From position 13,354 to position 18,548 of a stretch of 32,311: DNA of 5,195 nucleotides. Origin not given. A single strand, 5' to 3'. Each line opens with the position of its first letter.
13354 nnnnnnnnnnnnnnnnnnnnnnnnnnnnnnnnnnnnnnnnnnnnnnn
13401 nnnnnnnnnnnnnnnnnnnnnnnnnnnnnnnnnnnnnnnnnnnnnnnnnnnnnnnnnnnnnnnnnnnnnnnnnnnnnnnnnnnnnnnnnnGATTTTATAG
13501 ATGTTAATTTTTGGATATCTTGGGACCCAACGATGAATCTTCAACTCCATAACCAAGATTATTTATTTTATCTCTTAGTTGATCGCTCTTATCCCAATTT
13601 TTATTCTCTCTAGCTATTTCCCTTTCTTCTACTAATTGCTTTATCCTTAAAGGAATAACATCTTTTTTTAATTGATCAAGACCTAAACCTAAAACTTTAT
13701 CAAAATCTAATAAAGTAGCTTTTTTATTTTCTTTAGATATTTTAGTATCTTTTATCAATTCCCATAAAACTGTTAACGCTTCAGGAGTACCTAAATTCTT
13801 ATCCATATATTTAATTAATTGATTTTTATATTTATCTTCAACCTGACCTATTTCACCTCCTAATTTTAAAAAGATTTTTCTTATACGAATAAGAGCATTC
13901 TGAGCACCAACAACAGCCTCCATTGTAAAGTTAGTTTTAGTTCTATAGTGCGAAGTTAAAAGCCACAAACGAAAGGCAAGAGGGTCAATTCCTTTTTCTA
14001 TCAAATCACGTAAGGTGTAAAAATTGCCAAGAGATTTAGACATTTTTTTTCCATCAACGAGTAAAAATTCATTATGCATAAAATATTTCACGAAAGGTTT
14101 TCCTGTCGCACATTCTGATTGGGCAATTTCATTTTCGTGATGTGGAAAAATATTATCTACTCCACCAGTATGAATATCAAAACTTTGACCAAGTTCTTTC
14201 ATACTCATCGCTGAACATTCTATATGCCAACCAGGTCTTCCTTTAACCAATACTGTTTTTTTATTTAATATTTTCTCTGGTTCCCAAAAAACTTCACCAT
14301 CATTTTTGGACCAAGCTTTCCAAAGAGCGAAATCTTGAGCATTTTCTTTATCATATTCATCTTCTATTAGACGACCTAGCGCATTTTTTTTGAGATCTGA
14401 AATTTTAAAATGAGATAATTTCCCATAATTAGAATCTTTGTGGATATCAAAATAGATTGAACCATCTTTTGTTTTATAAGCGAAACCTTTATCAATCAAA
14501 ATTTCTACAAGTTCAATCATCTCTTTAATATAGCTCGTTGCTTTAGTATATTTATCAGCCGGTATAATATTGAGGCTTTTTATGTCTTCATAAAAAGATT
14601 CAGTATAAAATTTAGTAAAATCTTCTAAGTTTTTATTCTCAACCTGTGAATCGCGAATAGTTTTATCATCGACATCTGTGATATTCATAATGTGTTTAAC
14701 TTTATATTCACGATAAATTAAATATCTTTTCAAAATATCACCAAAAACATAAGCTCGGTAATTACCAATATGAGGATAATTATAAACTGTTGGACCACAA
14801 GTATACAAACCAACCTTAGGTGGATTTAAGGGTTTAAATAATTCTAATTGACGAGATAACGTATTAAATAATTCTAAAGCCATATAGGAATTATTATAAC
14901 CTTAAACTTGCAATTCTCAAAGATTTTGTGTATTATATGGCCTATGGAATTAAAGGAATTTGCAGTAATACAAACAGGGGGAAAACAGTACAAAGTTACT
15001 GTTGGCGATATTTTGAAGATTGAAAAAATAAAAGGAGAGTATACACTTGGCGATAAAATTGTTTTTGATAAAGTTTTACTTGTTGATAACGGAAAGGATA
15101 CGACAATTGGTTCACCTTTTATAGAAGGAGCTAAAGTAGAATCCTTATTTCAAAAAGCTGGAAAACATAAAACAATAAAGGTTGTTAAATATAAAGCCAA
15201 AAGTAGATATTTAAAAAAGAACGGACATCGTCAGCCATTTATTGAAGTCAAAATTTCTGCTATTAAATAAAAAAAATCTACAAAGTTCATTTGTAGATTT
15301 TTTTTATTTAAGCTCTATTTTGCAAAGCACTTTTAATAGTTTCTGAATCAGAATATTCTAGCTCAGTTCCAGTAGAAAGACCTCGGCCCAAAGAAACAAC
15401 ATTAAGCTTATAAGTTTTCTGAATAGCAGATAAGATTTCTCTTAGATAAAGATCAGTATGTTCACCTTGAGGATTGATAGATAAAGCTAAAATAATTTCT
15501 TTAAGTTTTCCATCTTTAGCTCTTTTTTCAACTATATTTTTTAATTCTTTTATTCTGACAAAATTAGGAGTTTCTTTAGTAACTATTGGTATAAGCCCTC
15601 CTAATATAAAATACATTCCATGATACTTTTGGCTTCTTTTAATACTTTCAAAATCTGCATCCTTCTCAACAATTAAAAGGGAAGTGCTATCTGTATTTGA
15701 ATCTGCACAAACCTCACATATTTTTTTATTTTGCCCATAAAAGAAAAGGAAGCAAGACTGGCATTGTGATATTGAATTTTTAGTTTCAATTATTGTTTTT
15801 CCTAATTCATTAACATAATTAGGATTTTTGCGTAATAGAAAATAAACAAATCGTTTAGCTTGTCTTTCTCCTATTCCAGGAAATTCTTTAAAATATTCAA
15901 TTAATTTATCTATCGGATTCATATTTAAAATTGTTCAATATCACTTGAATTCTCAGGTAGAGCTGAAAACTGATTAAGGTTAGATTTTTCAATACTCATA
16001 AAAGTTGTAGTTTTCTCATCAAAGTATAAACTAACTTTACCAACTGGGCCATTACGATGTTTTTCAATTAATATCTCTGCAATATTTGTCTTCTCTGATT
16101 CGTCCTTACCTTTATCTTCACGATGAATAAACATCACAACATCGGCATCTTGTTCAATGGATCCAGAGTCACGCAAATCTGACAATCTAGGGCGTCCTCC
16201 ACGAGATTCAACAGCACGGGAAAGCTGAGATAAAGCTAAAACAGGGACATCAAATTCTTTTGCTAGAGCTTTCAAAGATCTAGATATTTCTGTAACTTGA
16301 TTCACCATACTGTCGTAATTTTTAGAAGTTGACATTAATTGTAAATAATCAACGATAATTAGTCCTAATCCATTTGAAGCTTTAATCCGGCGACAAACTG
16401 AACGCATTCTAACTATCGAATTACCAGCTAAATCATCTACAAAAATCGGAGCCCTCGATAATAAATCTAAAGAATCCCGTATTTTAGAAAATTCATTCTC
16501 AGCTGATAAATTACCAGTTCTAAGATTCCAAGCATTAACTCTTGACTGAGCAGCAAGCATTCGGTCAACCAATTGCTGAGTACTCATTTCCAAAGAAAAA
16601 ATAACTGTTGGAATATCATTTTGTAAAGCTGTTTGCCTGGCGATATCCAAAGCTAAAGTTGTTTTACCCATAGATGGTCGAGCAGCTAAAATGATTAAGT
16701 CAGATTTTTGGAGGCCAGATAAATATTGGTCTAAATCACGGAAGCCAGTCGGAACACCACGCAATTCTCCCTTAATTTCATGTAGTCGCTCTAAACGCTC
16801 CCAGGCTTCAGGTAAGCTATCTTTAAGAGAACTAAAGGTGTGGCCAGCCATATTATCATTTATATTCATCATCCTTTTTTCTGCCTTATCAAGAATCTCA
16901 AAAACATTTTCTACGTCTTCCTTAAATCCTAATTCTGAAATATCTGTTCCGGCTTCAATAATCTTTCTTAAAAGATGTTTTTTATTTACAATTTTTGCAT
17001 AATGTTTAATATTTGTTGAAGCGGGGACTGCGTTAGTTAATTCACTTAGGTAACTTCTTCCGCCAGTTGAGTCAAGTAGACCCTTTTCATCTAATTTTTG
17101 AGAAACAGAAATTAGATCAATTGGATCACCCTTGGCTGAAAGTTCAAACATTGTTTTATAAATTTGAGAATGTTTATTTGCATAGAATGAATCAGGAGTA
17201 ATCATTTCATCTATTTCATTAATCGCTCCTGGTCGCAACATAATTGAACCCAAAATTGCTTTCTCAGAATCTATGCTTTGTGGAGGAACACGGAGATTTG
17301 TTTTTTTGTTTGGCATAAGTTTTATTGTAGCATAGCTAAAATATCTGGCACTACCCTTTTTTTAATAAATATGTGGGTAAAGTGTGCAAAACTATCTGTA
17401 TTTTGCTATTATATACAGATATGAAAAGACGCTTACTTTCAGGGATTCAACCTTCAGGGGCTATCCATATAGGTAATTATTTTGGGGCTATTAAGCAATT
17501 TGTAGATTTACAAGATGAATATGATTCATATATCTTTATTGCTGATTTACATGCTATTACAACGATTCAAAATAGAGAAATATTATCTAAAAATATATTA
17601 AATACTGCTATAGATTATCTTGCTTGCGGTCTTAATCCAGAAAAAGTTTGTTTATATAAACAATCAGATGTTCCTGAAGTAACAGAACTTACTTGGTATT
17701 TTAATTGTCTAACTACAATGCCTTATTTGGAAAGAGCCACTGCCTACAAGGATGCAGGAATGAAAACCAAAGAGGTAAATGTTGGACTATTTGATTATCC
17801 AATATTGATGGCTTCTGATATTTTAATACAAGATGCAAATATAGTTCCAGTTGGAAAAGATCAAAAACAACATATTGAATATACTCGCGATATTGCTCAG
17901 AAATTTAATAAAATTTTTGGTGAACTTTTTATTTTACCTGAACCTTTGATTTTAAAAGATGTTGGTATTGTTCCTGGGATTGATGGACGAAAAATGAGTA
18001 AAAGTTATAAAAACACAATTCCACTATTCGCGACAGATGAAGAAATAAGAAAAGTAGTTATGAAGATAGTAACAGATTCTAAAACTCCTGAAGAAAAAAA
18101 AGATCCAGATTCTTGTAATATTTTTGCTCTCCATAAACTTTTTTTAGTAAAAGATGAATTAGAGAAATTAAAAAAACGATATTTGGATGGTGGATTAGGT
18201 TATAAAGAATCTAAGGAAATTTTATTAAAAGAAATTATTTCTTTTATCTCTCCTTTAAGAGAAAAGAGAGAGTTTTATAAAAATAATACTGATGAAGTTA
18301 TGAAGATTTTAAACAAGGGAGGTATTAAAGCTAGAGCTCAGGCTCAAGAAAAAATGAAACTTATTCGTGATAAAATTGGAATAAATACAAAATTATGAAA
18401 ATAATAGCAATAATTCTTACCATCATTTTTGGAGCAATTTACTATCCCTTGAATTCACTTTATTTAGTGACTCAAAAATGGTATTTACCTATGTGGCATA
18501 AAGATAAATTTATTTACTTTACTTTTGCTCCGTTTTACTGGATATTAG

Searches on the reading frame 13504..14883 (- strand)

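Call 4: search_protein_families(library=pfam, proteins=[window:13504-14883:-], max_evalue=0.01)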
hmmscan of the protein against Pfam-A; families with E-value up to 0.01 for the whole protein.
window:13504-14883:- (459 aa): 7 families
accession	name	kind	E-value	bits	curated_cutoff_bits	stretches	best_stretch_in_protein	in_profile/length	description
PF01406.26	tRNA-synt_1e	-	1.3e-104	350.2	27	1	16-327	2-299/301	tRNA synthetases class I (C) catalytic domain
PF09334.17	tRNA-synt_1g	-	8.8e-13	48.2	20.1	2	34-144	11-122/391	tRNA synthetases class I (M)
PF00133.28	tRNA-synt_1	-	2.9e-07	30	22.7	1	234-318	328-412/414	tRNA synthetases class I (I, L, M and V)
PF23493.1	CysS_C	-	2.2e-06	28.1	23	1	411-450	5-44/51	Cysteinyl-tRNA ligase anticodon binding domain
PF01921.24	tRNA-synt_1f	-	6.2e-06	25.8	27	0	268-344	270-341/360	tRNA synthetases class I (K)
PF00749.27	tRNA-synt_1c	-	8.7e-05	22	23.4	1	36-140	13-99/314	tRNA synthetases class I (E and Q), catalytic domain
PF19807.5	DUF6290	-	0.0012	19.4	27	1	152-187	18-53/72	Family of unknown function (DUF6290)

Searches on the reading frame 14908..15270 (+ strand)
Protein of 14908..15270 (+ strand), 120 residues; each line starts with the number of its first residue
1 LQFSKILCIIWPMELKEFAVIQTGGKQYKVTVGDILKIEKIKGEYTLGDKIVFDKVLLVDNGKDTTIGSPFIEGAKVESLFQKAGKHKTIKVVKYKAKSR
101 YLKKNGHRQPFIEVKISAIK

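Call 4: search_protein_families(library=pfam, proteins=[window:14908-15270:+], max_evalue=0.01)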
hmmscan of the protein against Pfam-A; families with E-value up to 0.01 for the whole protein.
window:14908-15270:+ (120 aa): 1 family
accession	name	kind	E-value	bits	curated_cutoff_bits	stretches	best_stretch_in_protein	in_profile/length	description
PF00829.26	Ribosomal_L21p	-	1e-31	109.5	27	1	18-119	2-99/99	Ribosomal prokaryotic L21 protein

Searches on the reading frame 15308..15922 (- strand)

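Call 4: search_protein_families(library=pfam, proteins=[window:15308-15922:-], max_evalue=0.01)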
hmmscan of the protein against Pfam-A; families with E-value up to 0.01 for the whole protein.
window:15308-15922:- (204 aa): 4 families
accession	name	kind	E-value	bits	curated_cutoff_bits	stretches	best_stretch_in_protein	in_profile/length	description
PF13662.12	Toprim_4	-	2.4e-09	37.7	25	1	82-164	3-74/85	Toprim domain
PF01751.28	Toprim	-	9.3e-08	32.6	23.1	1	82-168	2-85/96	Toprim domain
PF21176.3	RecR_HhH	-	1.4e-07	31.6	27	1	4-46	1-43/45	RecR, helix-hairpin-helix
PF21175.2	RecR_C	-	4.2e-06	26.5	22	1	181-203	1-23/24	RecR, C-terminal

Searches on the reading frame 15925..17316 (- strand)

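Call 22: search_protein_families(library=pfam, proteins=[window:15925-17316:-], max_evalue=0.00001)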
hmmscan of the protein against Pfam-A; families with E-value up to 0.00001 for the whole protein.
window:15925-17316:- (463 aa): 4 families
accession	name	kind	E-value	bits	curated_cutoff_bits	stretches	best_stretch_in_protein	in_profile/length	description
PF03796.21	DnaB_C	-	3.4e-100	335.1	27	1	187-440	1-254/255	DnaB-like helicase C terminal domain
PF00772.26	DnaB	-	6.7e-33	113.2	23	1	11-111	2-102/103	DnaB-like helicase N terminal domain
PF13481.12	AAA_25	-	1.6e-12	47.9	27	1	190-365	17-190/195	AAA domain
PF06745.19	ATPase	-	5.7e-06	26.3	26.6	0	188-350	1-153/231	KaiC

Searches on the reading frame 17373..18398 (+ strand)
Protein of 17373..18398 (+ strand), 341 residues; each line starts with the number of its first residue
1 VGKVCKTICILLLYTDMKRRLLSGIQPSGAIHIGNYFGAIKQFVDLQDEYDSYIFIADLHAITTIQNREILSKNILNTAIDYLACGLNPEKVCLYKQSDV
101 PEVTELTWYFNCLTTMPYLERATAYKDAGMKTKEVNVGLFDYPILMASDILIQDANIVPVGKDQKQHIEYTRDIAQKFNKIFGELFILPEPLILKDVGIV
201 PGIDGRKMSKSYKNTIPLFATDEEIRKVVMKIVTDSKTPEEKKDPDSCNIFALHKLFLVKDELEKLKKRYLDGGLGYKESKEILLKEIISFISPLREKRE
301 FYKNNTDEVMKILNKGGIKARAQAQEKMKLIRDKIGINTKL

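Call 22: search_protein_families(library=pfam, proteins=[window:17373-18398:+], max_evalue=0.00001)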
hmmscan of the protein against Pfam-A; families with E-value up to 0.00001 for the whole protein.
window:17373-18398:+ (341 aa): 1 family
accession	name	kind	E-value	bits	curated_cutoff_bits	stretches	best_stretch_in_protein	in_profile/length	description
PF00579.31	tRNA-synt_1b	-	1.8e-65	221.6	21.1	1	20-291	7-290/292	tRNA synthetases class I (W and Y)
